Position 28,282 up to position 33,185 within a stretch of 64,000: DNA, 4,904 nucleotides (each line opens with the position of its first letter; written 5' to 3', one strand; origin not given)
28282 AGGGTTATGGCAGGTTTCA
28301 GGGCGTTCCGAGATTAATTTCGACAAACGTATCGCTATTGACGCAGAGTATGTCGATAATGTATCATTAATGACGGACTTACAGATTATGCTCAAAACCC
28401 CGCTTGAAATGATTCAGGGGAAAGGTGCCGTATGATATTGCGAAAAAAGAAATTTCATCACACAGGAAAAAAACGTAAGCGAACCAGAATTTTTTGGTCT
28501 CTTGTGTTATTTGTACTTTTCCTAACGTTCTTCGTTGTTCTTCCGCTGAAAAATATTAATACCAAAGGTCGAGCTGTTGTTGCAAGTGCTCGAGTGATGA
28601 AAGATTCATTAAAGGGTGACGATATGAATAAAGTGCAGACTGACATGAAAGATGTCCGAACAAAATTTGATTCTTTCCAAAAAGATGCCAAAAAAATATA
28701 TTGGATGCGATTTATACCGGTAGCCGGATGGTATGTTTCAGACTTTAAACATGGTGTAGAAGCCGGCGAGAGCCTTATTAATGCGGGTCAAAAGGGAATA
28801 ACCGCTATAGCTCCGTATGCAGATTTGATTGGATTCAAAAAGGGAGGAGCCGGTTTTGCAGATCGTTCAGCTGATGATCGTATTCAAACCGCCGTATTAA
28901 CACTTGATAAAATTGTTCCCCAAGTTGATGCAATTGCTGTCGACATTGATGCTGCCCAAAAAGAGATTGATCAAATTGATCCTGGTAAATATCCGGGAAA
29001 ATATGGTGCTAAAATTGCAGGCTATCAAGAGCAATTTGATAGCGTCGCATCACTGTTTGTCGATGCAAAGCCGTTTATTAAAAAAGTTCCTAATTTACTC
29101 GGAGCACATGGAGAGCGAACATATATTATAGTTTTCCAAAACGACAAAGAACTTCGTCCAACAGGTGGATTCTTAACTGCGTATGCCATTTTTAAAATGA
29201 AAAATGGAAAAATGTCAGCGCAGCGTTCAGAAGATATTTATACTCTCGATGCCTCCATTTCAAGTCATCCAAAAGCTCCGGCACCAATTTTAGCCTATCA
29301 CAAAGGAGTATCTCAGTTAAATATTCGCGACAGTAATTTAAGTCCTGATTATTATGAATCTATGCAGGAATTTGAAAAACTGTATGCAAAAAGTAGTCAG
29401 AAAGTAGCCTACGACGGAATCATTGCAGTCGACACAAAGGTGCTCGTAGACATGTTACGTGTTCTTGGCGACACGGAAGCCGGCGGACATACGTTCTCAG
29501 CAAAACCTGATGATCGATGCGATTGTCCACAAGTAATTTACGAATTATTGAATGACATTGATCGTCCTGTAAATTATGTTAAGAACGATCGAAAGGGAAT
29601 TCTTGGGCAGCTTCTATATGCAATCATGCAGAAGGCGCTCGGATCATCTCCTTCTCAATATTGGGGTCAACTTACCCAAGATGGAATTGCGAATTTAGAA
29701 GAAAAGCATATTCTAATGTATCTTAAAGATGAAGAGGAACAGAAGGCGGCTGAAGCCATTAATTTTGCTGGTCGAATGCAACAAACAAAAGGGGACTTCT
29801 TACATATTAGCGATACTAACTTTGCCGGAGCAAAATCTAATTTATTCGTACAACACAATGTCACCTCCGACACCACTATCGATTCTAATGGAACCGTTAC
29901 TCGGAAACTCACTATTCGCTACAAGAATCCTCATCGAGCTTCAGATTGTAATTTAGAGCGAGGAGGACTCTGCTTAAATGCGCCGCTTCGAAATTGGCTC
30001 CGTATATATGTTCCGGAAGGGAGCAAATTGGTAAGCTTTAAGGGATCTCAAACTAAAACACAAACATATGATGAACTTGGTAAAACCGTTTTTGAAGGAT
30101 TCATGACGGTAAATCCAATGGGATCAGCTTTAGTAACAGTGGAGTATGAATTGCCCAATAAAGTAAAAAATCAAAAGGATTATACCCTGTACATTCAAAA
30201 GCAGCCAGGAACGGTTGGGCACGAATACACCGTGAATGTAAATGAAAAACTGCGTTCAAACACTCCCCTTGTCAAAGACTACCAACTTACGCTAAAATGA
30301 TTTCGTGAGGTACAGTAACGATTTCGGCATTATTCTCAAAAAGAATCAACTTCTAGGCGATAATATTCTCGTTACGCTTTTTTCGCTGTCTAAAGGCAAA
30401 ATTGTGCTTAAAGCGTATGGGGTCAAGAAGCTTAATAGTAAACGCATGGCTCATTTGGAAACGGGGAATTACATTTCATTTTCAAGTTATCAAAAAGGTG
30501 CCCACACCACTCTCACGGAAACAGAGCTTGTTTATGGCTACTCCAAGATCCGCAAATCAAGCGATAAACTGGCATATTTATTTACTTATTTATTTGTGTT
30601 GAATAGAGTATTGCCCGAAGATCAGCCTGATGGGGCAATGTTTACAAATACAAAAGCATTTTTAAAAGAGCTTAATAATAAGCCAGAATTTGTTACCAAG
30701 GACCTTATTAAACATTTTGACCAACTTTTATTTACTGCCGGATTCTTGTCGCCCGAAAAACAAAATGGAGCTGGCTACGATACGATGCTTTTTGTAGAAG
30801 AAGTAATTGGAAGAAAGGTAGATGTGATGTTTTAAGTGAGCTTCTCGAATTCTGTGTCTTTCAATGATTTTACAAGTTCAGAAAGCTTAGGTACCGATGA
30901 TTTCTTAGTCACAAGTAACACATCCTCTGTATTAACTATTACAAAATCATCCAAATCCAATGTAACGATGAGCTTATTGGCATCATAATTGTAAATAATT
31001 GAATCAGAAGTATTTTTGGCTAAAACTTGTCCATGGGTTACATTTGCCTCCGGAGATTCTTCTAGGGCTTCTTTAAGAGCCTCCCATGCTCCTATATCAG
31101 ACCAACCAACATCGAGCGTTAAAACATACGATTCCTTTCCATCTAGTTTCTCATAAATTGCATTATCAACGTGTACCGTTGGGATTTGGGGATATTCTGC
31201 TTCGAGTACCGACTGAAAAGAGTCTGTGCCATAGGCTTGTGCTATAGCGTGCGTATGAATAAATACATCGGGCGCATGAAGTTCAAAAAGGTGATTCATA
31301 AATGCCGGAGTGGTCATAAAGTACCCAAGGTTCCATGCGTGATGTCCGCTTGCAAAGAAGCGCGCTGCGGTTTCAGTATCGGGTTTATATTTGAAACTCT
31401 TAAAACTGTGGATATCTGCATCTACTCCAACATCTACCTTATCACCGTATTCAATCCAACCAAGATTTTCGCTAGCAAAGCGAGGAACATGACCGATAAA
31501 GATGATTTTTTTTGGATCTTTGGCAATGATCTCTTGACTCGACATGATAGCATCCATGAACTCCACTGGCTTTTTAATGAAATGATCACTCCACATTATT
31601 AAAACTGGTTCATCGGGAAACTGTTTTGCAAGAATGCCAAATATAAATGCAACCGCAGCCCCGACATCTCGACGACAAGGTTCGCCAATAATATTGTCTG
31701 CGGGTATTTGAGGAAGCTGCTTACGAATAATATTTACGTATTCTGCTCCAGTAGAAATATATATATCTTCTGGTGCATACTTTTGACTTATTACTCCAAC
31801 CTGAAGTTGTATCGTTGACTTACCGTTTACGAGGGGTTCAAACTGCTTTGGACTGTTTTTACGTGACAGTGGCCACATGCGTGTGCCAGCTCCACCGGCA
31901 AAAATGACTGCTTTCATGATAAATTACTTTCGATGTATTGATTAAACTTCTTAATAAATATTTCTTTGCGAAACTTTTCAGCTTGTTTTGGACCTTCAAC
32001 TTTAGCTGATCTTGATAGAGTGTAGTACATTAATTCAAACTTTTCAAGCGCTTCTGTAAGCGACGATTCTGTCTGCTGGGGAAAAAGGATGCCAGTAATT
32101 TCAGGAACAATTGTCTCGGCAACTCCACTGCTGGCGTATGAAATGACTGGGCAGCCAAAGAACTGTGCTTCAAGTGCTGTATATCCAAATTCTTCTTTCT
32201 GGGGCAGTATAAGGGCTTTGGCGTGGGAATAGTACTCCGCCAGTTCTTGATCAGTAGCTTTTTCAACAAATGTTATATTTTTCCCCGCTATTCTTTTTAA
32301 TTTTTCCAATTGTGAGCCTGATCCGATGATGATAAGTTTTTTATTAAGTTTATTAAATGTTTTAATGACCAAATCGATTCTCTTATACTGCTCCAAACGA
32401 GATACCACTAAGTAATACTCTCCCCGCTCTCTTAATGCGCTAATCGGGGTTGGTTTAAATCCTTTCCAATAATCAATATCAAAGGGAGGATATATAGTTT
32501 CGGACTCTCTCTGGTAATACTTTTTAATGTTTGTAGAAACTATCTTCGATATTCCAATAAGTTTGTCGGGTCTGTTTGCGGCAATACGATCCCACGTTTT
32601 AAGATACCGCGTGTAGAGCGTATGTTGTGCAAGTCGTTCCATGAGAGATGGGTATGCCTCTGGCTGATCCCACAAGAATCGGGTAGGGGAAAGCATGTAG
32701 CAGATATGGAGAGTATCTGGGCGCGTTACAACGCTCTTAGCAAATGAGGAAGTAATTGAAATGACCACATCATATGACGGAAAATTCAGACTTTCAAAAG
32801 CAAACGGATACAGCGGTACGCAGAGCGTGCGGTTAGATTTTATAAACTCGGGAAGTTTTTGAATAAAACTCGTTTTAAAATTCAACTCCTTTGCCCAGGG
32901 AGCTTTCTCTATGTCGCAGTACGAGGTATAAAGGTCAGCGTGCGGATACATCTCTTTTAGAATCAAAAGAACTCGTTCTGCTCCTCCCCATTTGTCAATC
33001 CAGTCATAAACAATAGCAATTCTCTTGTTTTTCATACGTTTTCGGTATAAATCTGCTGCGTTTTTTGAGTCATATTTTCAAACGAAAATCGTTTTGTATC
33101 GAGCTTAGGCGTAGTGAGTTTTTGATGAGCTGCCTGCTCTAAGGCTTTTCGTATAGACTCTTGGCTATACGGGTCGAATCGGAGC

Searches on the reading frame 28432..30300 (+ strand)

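Call 40: search_protein_families(library=pfam, proteins=[window:28432-30300:+], max_evalue=0.00001)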
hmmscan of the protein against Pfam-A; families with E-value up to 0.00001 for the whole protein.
window:28432-30300:+ (622 aa): 1 family
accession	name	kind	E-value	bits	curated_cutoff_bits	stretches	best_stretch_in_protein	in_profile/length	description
PF13196.11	DUF4012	-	2.4e-22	80.4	28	1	227-350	2-124/144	Protein of unknown function (DUF4012)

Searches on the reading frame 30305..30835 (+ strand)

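Call 40: search_protein_families(library=pfam, proteins=[window:30305-30835:+], max_evalue=0.00001)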
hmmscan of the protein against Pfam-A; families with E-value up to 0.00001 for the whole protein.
window:30305-30835:+ (176 aa): 1 family
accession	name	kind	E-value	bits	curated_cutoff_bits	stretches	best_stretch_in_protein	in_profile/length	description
PF11967.14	RecO_N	-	1e-09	38.7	27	1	1-78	1-79/80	Recombination protein O N terminal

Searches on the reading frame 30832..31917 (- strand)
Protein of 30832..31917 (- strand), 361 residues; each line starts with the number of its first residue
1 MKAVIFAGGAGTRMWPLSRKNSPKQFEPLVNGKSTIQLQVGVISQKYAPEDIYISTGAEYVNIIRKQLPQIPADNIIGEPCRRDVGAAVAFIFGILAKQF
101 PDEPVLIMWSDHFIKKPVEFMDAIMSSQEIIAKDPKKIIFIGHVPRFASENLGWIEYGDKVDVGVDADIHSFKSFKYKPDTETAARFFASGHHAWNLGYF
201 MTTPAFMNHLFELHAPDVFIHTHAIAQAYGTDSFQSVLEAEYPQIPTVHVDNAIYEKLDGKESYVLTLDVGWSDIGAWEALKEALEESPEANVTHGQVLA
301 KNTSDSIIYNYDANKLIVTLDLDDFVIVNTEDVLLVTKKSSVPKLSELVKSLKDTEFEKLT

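Call 40: search_protein_families(library=pfam, proteins=[window:30832-31917:-], max_evalue=0.00001)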
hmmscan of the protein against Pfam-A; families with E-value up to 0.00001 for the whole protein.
window:30832-31917:- (361 aa): 2 families
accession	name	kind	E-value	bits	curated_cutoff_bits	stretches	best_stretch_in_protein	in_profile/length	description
PF00483.29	NTP_transferase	-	7.3e-23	81.9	21.2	1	2-286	1-240/245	Nucleotidyl transferase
PF22640.1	ManC_GMP_beta-helix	-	5.4e-06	26.7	27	0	300-352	5-55/55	MannoseP isomerase/GMP-like beta-helix domain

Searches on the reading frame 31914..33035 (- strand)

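Call 40: search_protein_families(library=pfam, proteins=[window:31914-33035:-], max_evalue=0.00001)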
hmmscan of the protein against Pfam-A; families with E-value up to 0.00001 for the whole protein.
window:31914-33035:- (373 aa): 2 families
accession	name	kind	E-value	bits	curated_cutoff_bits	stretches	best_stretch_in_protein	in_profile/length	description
PF00534.26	Glycos_transf_1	-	2.6e-26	92.6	26.4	1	200-335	10-157/172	Glycosyl transferases group 1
PF13692.12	Glyco_trans_1_4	-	1.6e-20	74.3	27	1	208-332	4-138/142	Glycosyl transferases group 1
